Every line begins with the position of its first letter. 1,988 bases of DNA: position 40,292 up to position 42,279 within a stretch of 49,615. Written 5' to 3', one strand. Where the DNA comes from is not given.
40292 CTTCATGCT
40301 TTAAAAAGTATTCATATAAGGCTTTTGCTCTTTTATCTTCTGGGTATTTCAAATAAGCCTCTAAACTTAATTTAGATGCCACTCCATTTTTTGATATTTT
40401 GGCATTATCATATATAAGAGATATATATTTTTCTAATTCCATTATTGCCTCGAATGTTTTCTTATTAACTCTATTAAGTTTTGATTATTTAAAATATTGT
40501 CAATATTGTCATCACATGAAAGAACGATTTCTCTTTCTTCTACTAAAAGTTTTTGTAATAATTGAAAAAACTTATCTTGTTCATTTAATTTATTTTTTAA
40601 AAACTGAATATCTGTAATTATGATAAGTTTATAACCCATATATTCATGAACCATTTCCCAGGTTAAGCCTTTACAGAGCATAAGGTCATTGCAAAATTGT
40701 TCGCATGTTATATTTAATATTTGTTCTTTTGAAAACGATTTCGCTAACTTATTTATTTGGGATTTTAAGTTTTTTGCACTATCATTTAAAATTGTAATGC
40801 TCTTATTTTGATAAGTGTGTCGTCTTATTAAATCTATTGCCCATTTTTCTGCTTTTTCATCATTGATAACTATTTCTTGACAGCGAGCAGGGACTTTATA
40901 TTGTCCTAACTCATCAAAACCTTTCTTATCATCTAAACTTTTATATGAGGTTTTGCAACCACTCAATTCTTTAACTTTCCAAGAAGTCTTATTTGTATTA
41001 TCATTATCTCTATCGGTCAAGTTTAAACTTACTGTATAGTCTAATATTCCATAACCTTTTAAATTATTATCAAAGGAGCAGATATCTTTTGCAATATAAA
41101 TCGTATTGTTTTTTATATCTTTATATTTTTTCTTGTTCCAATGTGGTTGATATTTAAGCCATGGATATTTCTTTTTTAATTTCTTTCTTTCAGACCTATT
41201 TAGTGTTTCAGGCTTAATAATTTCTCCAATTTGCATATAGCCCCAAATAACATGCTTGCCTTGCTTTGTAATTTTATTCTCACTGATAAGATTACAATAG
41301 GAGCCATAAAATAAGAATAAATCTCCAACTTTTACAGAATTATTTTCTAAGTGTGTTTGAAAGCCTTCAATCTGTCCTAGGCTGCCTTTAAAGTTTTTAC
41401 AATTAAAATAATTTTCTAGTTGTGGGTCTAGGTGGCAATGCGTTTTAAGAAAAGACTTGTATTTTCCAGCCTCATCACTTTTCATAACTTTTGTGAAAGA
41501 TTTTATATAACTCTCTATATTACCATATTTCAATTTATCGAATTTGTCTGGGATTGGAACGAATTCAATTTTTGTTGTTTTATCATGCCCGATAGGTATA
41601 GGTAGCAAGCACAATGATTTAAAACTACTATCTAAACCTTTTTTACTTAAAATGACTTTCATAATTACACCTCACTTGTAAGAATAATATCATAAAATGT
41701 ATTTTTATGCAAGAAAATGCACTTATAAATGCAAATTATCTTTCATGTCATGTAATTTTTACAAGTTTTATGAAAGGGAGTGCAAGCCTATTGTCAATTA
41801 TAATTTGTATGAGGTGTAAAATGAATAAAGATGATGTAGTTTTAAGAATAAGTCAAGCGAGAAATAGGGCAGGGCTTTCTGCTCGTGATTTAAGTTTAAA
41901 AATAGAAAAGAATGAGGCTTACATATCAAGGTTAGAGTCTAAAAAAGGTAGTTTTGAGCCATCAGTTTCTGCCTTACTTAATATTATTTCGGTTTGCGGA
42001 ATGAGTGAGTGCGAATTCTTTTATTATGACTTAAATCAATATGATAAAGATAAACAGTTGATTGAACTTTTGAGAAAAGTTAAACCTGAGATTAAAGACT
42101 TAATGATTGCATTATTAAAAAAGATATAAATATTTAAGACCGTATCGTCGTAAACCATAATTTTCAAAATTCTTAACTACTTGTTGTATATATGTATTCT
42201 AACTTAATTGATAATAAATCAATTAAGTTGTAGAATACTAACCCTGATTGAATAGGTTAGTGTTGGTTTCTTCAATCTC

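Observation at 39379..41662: Uncharacterised three-gene cargo operon on the island: Nmad3-like/DnaA-like fusion + membrane-anchored protein + degenerate DEDD exonuclease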

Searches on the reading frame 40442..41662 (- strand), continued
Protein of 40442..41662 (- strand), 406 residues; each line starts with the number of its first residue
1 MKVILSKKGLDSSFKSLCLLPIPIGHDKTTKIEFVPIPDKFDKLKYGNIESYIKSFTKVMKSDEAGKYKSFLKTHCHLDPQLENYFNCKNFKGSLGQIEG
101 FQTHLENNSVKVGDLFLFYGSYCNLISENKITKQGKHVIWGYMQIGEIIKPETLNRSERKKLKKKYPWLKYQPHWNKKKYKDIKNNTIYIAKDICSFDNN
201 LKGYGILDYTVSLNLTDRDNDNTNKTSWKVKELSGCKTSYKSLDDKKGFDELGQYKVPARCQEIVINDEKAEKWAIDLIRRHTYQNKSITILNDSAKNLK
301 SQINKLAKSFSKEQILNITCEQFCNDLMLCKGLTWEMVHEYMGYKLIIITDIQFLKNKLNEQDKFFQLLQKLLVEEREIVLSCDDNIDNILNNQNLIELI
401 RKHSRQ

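Call 93: search_dna_similar(query=window:40442-41662:-, collection=plasmids, mode=protein, max_evalue=0.001, max_rows=15)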
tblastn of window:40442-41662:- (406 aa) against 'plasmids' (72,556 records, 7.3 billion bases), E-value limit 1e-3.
Records with a match: 6; places in all: 6; records where one place covers at least 80% of the query: 0.
Best place of each record, by identity: <60% 6.
By first word of the organism name: Clostridium 2; Burkholderia 2; Bacillus 1; Cupriavidus 1.
By predicted mobility (MOB-suite, as given by PLSDB): non-mobilizable 5; mobilizable 1.
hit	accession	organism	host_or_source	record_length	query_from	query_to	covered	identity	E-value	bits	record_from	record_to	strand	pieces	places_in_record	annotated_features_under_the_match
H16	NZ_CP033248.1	Clostridium butyricum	environment swab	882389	1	279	69%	31.5%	1e-18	96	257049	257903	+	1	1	hypothetical protein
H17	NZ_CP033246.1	Clostridium butyricum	Homo sapiens,stool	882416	1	279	69%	31.5%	1e-18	96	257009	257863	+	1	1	hypothetical protein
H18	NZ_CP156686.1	Burkholderia stagnalis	Bacterial cells,soils collected in ...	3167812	1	283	70%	25.8%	2e-14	83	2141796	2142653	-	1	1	none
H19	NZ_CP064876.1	Bacillus toyonensis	sediment,deep-sea sediment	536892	2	215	53%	31.7%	6e-11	72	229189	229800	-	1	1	hypothetical protein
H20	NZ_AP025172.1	Cupriavidus sp. P-10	-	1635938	1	203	50%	28.4%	4e-12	76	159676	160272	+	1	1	none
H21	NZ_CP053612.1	Burkholderia sp. MBR-1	-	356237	1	150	37%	27.4%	5e-9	66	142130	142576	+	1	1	hypothetical protein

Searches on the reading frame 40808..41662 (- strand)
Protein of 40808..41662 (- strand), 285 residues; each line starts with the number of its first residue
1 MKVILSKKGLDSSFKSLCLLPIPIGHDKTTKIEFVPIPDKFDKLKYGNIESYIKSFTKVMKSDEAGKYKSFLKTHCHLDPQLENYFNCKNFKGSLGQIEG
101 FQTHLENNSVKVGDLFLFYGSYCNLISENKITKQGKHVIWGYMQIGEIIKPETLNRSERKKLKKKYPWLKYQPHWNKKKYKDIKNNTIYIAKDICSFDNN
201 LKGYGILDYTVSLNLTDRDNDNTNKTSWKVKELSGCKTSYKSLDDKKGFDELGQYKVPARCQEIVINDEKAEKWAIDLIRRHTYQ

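Call 50: predict_structure(alignment_id=A3)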
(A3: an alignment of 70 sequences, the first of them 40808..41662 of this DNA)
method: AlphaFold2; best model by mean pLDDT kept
length: 285 residues; sequences in the alignment: 70
mean_pLDDT: 89.3   pTM: 0.90
mean pLDDT of the five models: 89.3, 88.8, 87.5, 87.3, 87.3
residues with pLDDT >= 90: 200; 70-90: 49; 50-70: 35; < 50: 1
segments of 3 or more residues with pLDDT < 50: none
pLDDT, mean of each block of 10 residues (from residue 1): 94 63 61 87 88 65 69 91 93 97 98 98 81 88 98 97 97 95 96 98 95 90 84 97 94 94 97 98 83
secondary structure, 60 per line:
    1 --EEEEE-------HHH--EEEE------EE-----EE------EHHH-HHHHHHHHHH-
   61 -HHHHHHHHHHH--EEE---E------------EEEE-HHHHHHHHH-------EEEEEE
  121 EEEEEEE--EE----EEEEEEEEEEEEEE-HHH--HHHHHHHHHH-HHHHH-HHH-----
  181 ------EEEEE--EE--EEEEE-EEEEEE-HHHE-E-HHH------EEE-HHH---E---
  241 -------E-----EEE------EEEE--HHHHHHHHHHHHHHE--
elements in order: E3-7 E20-23 H50-59 H62-72 E75-77 E94-97 H99-107 E115-127 E136-149 H156-165 H167-171 E187-191 E198-202 E204-209 E227-229 E254-256 E263-266 H269-282

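Call 54: fold_search(model_id=the predicted structure, library=pdb)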
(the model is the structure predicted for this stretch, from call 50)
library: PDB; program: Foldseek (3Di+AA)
matches with E <= 10: 176; with E <= 0.001: 0
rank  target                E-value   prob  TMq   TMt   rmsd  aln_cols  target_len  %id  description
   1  6p0f                  8.1e-02  0.51  0.30  0.44  13.3       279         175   10  N-terminal domain of Thermococcus Gammatolerans McrB (released 2019-12-18)
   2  8d33_C                1.2e-01  0.09  0.15  0.11  18.0       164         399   13  Human mitochondrial DNA polymerase gamma ternary complex with GC basepair (released 2023-05-24)
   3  2p5d                  1.3e-01  0.54  0.18  0.32   8.6       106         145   17  Crystal structure of MJECL36 from Methanocaldococcus jannaschii DSM 2661 (released 2007-09-18)
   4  5j3e_A                1.5e-01  0.33  0.23  0.34   6.9       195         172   12  Crystal Structure of Human THYN1 protein in complex with 5-methylcytosine containing DNA (released 2016-04-20)
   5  8v55_B                1.5e-01  0.09  0.15  0.12  16.4       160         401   12  Human mitochondrial DNA polymerase gamma bound to a replication fork in an open conformation (released 2024-07-10)
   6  8v5r_C                1.6e-01  0.09  0.15  0.12  17.4       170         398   13  Active conformation of DNA polymerase gamma bound to DNA (released 2024-07-10)
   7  8v54_B                2.2e-01  0.06  0.13  0.11  18.3       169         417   11  Engaged conformation of the human mitochondrial DNA polymerase gamma bound to DNA (released 2024-07-10)
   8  1g5h_D                2.4e-01  0.07  0.14  0.11  17.2       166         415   14  CRYSTAL STRUCTURE OF THE ACCESSORY SUBUNIT OF MURINE MITOCHONDRIAL POLYMERASE GAMMA (released 2001-03-14)
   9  8f6b_C                2.8e-01  0.03  0.14  0.11  19.9       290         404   11  Crystal structure of murine PolG2 hexamer bound to DNA (released 2023-08-09)
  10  1g5h_B                3.1e-01  0.08  0.15  0.12  16.5       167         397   13  CRYSTAL STRUCTURE OF THE ACCESSORY SUBUNIT OF MURINE MITOCHONDRIAL POLYMERASE GAMMA (released 2001-03-14)
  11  6p0g_A                3.3e-01  0.25  0.29  0.44  13.4       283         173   10  N-terminal domain of Thermococcus Gammatolerans McrB bound to m5C DNA (released 2019-12-18)
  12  8udl_B                3.5e-01  0.05  0.14  0.10  18.0       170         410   10  Human Mitochondrial DNA Polymerase Gamma Binary Complex (released 2024-06-05)
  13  8f6b_E                5.4e-01  0.05  0.14  0.11  17.2       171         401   12  Crystal structure of murine PolG2 hexamer bound to DNA (released 2023-08-09)
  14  2hd9                  5.8e-01  0.20  0.17  0.30   8.6       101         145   12  Crystal structure of PH1033 from Pyrococcus horikoshii OT3 (released 2006-12-20)
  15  3eop_A                6.5e-01  0.13  0.15  0.24   8.4       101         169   16  Crystal Structure of the DUF55 domain of human thymocyte nuclear protein 1 (released 2009-09-29)
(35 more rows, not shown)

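Call 84: fold_search(model_id=the predicted structure, library=viral)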
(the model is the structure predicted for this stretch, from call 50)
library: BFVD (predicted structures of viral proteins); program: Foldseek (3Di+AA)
matches with E <= 10: 121; with E <= 0.001: 0
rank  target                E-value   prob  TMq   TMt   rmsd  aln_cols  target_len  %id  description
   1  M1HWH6                6.7e-02  0.35  0.18  0.32   8.9       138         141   12  (no name in the UniProt tables at hand)
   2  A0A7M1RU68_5          7.6e-02  0.13  0.21  0.06  17.2       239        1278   12  NTF2 domain-containing protein [uncultured phage cr272_1]
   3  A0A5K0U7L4            2.4e-01  0.10  0.17  0.17  18.7       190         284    8  ASCH domain-containing protein [Yasminevirus sp. GU-2018]
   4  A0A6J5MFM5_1          2.9e-01  0.20  0.17  0.06   6.5       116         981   16  ART-PolyVal-like domain-containing protein [uncultured Caudovirales phage]
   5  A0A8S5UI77            3.1e-01  0.15  0.15  0.33   7.8       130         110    9  Activating signal cointegrator [Myoviridae sp. ctu2j3]
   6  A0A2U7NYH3            3.5e-01  0.23  0.20  0.30   7.1       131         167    9  ASCH domain-containing protein [Hot spring virus BHS1]
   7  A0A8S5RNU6            3.7e-01  0.15  0.18  0.29   7.9       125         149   10  Uncharacterized protein [virus sp. ctoYX9]
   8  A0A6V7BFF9            4.2e-01  0.13  0.13  0.20   7.8       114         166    8  (no name in the UniProt tables at hand)
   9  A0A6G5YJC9            4.2e-01  0.08  0.12  0.22   8.2       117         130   10  (no name in the UniProt tables at hand)
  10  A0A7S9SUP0            5.7e-01  0.13  0.17  0.27   6.1       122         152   12  Uncharacterized protein [Virus NIOZ-UU159]
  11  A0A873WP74            6.9e-01  0.11  0.18  0.32   7.9       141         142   13  (no name in the UniProt tables at hand)
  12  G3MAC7                9.3e-01  0.09  0.11  0.07   3.3        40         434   18  Gp386 [Bacillus phage G]
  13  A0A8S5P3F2            1.1e+00  0.04  0.14  0.11  18.4       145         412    9  Uncharacterized protein (Fragment) [Siphoviridae sp. ctkyp1]
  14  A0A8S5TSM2            1.3e+00  0.06  0.14  0.13   8.6       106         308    9  (P)ppGpp synthetase, RelA/SpoT family [Podoviridae sp. ctARy1]
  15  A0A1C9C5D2            1.4e+00  0.06  0.19  0.28  12.8       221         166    8  Uncharacterized protein [Heterosigma akashiwo virus 01]
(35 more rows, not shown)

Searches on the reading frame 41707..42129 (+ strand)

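Call 3: search_protein_families(library=pfam, proteins=[window:41707-42129:+], max_evalue=0.1)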
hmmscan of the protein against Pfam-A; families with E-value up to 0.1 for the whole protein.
window:41707-42129:+ (140 aa): 2 families
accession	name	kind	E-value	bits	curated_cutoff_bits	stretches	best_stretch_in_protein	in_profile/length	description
PF01381.28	HTH_3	-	8.9e-06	26.1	23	1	48-104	1-55/55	Helix-turn-helix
PF13560.12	HTH_31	-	0.00011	22.9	27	1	50-103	8-60/64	Helix-turn-helix domain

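Call 5: search_protein_families(library=phrogs, proteins=[window:41707-42129:+], max_evalue=0.1)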
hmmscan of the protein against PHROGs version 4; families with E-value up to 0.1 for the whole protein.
window:41707-42129:+ (140 aa): 11 families
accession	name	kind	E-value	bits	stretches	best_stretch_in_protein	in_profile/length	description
phrog_3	-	transcription regulation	1.3e-07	32.7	1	35-117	80-159/430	transcriptional repressor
phrog_1373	-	transcription regulation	3.5e-06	28.1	1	48-99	68-117/166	transcriptional regulator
phrog_2439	-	transcription regulation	1.5e-05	25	1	47-115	11-74/367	transcriptional regulator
phrog_8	-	transcription regulation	2.6e-05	24.8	1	38-126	158-248/346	transcriptional regulator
phrog_4836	-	transcription regulation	6.3e-05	23.6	1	38-99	70-129/194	CII-like regulator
phrog_2967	-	transcription regulation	0.00029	21.4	1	38-131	5-96/225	transcriptional regulator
phrog_14474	-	transcription regulation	0.0032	18.1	1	38-78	67-107/270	transcriptional regulator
phrog_5736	-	transcription regulation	0.03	15.4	1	49-84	12-47/133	transcriptional regulator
phrog_4739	-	unknown function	0.04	14.5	1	37-98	61-120/167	-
phrog_2104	-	unknown function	0.049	14.8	1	46-96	42-92/103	-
phrog_9908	-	DNA, RNA and nucleotide metabolism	0.056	13.6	1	47-99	17-67/282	DNA binding protein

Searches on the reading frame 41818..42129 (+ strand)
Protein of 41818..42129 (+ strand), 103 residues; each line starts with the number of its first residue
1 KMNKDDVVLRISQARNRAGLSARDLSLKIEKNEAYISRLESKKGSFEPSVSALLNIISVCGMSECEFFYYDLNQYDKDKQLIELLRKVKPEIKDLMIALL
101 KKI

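Call 40: search_protein_families(library=ncbifam, proteins=[window:41818-42129:+], max_evalue=0.01)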
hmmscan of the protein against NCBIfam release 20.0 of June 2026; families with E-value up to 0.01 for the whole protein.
window:41818-42129:+ (103 aa): 4 families
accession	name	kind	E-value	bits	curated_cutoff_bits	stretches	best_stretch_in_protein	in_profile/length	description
NF007408.0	PRK09943.1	equivalog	7.2e-06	25.7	211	1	9-76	10-74/185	HTH-type transcriptional regulator PuuR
TIGR00270.2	TIGR00270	equivalog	0.0008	19.3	110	1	8-43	77-112/159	multiprotein bridging factor aMBF1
NF006015.0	PRK08154.1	subfamily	0.0013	18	204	1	10-92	34-114/314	anaerobic benzoate catabolism transcriptional regulator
TIGR03830.1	CxxCG_CxxCG_HTH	subfamily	0.0024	17.7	61.8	1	10-57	69-116/127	type II TA system antitoxin MqsA family protein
